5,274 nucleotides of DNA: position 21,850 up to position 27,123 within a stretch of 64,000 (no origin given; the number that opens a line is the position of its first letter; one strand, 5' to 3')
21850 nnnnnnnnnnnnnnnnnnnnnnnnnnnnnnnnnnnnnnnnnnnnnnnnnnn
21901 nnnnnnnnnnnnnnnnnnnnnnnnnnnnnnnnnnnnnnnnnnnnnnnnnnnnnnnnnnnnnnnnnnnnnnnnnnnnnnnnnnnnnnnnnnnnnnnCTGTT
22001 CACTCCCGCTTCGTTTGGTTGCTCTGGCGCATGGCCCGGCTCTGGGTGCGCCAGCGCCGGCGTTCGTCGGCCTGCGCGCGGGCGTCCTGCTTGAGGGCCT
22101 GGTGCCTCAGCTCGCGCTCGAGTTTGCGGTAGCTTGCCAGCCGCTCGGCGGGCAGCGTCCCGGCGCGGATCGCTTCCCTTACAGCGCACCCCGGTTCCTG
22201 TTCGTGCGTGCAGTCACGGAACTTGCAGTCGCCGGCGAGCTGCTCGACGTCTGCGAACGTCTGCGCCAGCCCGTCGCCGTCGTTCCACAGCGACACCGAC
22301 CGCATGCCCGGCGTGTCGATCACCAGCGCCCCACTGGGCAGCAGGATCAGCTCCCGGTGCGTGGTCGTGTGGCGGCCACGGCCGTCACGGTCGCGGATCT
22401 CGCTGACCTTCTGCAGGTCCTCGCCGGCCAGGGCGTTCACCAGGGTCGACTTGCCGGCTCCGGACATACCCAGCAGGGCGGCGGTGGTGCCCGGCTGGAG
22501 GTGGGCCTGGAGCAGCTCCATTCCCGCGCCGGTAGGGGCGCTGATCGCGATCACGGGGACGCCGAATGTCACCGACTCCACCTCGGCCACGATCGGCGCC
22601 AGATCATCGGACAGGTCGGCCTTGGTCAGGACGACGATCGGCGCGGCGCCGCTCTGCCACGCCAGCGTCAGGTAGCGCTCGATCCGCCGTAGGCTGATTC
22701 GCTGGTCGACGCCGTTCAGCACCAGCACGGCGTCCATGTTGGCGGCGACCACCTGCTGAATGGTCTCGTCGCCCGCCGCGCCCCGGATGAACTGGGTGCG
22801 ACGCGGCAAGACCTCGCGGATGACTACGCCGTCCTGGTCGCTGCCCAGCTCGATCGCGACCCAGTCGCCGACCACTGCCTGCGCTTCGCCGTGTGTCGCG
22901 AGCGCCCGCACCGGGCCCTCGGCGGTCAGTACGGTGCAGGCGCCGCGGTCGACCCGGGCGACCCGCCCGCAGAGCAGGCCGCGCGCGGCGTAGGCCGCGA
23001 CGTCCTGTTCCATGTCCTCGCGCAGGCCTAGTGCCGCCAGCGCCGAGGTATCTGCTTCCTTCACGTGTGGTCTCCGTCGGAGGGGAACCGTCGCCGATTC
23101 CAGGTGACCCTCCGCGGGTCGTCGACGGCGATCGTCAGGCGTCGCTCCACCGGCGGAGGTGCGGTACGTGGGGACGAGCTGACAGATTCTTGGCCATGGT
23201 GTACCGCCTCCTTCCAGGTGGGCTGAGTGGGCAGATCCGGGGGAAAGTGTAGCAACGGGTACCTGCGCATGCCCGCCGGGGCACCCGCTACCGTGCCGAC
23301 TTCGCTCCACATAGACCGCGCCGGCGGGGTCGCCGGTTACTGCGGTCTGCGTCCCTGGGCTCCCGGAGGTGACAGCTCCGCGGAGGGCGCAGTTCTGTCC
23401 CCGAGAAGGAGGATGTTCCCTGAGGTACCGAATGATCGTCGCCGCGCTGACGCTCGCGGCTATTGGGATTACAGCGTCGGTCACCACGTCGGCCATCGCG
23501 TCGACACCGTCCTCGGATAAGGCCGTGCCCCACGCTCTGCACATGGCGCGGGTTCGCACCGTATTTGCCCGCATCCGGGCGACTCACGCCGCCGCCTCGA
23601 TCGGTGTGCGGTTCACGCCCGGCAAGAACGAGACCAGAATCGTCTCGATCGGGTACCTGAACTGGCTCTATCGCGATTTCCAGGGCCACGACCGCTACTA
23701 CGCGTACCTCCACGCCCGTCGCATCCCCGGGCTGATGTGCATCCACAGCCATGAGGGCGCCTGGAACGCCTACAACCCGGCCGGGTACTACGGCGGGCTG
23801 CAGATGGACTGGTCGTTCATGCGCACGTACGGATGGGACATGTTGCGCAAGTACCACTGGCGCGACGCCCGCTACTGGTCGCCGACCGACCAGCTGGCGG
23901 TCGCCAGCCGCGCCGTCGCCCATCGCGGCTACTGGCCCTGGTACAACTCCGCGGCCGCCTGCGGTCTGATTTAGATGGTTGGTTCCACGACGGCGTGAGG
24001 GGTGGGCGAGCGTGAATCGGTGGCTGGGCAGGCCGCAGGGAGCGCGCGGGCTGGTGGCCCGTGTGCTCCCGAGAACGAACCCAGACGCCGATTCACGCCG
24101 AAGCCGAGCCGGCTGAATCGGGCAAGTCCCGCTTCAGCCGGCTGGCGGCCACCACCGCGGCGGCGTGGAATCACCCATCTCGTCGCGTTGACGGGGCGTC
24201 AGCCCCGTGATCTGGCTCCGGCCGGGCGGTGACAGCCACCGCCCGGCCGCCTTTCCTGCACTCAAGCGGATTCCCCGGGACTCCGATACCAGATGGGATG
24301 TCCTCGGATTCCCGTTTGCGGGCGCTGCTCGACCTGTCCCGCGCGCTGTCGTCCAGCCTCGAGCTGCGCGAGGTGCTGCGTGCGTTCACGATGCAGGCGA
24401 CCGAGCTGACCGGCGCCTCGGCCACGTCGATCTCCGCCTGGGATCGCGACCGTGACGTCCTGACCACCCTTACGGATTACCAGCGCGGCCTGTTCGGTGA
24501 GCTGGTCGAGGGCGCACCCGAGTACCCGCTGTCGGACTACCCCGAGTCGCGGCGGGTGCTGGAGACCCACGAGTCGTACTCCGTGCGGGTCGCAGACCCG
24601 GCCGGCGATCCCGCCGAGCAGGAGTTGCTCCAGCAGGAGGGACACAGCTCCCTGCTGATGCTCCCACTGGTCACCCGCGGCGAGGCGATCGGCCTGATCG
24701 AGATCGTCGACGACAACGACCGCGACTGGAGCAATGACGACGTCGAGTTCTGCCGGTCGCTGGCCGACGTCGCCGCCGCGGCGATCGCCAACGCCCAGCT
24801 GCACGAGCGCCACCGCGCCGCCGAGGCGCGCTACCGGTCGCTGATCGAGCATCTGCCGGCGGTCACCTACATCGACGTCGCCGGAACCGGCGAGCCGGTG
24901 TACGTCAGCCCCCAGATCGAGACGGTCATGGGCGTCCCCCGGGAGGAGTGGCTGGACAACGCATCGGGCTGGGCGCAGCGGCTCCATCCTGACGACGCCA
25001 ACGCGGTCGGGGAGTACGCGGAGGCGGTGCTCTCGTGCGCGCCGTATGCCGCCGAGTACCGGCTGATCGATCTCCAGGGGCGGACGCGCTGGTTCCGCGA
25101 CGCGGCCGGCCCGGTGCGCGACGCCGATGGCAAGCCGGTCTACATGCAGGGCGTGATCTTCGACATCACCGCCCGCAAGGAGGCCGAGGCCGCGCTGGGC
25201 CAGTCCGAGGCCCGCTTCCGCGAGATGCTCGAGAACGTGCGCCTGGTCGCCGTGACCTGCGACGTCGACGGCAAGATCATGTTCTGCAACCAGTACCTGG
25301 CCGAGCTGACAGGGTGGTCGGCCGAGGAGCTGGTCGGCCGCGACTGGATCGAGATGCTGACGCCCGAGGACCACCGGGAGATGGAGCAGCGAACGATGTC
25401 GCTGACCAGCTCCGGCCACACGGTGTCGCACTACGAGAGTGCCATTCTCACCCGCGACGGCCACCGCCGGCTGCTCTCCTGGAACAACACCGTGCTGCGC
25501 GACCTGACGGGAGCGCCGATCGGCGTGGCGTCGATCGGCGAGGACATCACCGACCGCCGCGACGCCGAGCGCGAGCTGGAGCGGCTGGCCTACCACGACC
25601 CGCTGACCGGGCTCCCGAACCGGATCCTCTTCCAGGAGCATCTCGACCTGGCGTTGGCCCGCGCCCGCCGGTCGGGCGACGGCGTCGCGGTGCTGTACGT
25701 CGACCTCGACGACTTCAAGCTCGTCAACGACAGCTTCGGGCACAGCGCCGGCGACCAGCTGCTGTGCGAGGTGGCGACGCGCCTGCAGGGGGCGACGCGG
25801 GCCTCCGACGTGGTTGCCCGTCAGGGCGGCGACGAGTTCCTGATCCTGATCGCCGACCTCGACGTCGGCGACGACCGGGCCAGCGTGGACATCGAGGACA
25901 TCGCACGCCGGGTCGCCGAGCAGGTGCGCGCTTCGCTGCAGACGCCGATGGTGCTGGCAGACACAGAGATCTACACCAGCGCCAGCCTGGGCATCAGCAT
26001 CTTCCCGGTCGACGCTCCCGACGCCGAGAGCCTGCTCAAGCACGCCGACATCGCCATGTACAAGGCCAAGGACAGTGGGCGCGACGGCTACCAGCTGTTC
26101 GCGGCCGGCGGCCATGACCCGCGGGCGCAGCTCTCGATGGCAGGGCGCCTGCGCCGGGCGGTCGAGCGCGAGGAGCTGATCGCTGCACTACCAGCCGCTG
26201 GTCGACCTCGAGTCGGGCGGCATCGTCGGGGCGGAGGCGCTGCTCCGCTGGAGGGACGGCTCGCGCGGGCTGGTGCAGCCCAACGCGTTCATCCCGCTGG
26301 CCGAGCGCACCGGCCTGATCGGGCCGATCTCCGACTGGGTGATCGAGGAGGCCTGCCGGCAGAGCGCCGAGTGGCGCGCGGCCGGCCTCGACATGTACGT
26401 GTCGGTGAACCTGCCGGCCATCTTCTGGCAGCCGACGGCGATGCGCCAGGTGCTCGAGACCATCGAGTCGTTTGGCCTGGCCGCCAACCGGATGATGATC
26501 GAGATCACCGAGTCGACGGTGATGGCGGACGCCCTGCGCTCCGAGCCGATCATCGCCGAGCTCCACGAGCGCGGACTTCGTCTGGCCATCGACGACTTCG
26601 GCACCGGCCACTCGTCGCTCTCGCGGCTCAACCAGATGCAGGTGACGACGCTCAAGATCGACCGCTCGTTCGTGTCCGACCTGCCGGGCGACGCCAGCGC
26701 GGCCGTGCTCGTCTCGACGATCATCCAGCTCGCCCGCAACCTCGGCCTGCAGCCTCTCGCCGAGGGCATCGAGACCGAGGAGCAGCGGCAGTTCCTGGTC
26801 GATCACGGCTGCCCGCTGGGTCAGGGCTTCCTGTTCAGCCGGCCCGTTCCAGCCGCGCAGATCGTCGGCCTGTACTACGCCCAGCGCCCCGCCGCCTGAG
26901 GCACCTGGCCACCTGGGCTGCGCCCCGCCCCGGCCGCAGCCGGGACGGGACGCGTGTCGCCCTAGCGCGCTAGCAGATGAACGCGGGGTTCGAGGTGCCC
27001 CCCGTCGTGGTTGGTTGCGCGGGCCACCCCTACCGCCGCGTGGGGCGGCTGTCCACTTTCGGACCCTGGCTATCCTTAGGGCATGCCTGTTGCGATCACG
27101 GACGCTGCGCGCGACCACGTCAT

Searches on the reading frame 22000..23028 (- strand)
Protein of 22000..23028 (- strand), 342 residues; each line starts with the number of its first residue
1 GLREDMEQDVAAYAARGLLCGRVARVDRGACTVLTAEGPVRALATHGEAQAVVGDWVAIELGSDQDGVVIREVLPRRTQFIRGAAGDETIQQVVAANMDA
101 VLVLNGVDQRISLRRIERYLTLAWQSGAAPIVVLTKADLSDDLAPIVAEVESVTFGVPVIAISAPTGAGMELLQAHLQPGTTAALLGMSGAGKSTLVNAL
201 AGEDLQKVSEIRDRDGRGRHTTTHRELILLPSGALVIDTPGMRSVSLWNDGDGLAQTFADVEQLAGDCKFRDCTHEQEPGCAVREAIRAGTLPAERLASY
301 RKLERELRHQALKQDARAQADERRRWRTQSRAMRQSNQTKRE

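Call 22: search_protein_families(library=ncbifam, proteins=[window:22000-23028:-], max_evalue=0.00001)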
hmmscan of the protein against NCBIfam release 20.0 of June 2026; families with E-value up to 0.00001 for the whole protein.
window:22000-23028:- (342 aa): 8 families
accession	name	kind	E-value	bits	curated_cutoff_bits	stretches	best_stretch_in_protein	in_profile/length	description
NF008931.0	PRK12288.1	equivalog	8.4e-55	186.2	360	1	50-317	72-343/347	small ribosomal subunit biogenesis GTPase RsgA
TIGR00157.1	TIGR00157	equivalog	3.1e-50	171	100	1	52-303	2-245/247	ribosome small subunit-dependent GTPase A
NF008932.0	PRK12289.1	equivalog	3.8e-37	128.2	483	1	50-325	58-319/363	small ribosomal subunit biogenesis GTPase RsgA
NF000908.1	PRK00089.1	equivalog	1.3e-08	34.5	237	0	183-243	6-62/291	GTPase Era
TIGR03918.1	GTP_HydF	equivalog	3.5e-06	26.1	325.55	0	183-242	10-66/392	[FeFe] hydrogenase H-cluster maturation GTPase HydF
TIGR02857.1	CydD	equivalog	5.2e-06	25.7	435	1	170-203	338-371/529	thiol reductant ABC exporter subunit CydD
NF010067.0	PRK13547.1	equivalog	8.7e-06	25.2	374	0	173-205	20-52/272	heme ABC transporter ATP-binding protein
TIGR00955.1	3a01204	subfamily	9.2e-06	24.5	736.35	0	176-210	47-81/617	pigment precursor permease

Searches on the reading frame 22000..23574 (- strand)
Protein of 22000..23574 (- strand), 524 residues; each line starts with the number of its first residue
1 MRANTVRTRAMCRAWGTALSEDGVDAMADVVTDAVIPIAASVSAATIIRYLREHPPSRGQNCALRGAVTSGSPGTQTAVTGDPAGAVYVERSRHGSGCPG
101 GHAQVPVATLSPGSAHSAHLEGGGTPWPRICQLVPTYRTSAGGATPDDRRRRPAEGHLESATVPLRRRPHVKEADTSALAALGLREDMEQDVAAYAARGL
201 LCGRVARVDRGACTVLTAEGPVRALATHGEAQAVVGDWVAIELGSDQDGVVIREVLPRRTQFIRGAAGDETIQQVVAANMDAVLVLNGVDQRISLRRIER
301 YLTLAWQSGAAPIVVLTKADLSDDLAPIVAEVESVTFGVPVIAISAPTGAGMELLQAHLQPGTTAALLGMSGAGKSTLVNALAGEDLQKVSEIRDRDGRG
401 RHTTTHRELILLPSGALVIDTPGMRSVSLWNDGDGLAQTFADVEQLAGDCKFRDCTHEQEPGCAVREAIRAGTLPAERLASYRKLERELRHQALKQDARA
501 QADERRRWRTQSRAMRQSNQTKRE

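Call 8: search_protein_families(library=pfam, proteins=[window:22000-23574:-], max_evalue=0.01)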
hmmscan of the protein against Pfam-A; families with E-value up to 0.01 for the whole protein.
window:22000-23574:- (524 aa): 7 families
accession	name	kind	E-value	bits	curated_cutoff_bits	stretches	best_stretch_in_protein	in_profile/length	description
PF03193.22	RsgA_GTPase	-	4.2e-49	167.1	30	1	255-430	1-174/174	RsgA GTPase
PF01926.29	MMR_HSR1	-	8.7e-08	32.7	21.9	1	365-445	2-75/113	50S ribosome-binding GTPase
PF00005.33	ABC_tran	-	1.4e-06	29.4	25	1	356-393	5-42/137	ABC transporter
PF02421.24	FeoB_N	-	6.4e-05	23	27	0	364-429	2-62/156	Ferrous iron transport protein B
PF00350.29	Dynamin_N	-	0.00038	21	27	0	367-391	3-27/168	Dynamin family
PF00009.33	GTP_EFTU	-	0.00069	19.7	26.5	0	279-357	92-181/188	Elongation factor Tu GTP binding domain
PF13555.12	AAA_29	-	0.0035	17.5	27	1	359-382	19-42/61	P-loop containing region of AAA domain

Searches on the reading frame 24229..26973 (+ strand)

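Call 8: search_protein_families(library=pfam, proteins=[window:24229-26973:+], max_evalue=0.01)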
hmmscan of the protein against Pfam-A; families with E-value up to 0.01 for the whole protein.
window:24229-26973:+ (914 aa): 11 families
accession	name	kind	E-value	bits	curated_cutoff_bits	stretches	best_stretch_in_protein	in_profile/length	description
PF00990.26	GGDEF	-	1.2e-45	155.6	23.8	1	454-619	1-160/161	Diguanylate cyclase, GGDEF domain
PF08447.18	PAS_3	-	2.2e-29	102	25.6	2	224-310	2-89/89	PAS fold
PF00989.32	PAS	-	1.8e-20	73.5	22.6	2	329-440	2-113/113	PAS fold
PF08448.16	PAS_4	-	1.3e-19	70.8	23.1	2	335-444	2-109/110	PAS fold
PF13426.13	PAS_9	-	9.8e-16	58.4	27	2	342-442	5-103/103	PAS domain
PF01590.32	GAF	-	3e-12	47.7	22.4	1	46-186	2-133/133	GAF domain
PF13185.12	GAF_2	-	1.9e-11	44.8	28.6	1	44-187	2-136/136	GAF domain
PF13188.13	PAS_8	-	7.6e-10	38.8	21.8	1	328-382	1-55/65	PAS domain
PF13492.12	GAF_3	-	1.3e-09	39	27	1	56-188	12-129/129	GAF domain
PF14598.12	PAS_11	-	7.2e-05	23.2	25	1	343-400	7-64/109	PAS domain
PF24820.1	Diguanyl_cycl_sensor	-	0.0091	16.4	28.1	0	342-384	10-52/109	Diguanylate cyclase-like sensor domain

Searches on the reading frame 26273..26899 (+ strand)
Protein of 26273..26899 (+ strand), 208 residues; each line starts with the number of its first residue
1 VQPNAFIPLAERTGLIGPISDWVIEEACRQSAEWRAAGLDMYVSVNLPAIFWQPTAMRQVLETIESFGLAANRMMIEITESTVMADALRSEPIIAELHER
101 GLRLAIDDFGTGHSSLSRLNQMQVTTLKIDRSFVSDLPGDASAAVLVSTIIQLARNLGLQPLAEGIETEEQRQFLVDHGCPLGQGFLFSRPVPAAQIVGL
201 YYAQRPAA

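Call 71: search_protein_families(library=pfam, proteins=[window:26273-26899:+], max_evalue=0.001)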
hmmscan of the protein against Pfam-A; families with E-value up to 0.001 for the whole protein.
window:26273-26899:+ (208 aa): 1 family
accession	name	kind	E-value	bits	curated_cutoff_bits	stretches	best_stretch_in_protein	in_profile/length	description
PF00563.25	EAL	-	3.7e-51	174.2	31.3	1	2-191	46-236/236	EAL domain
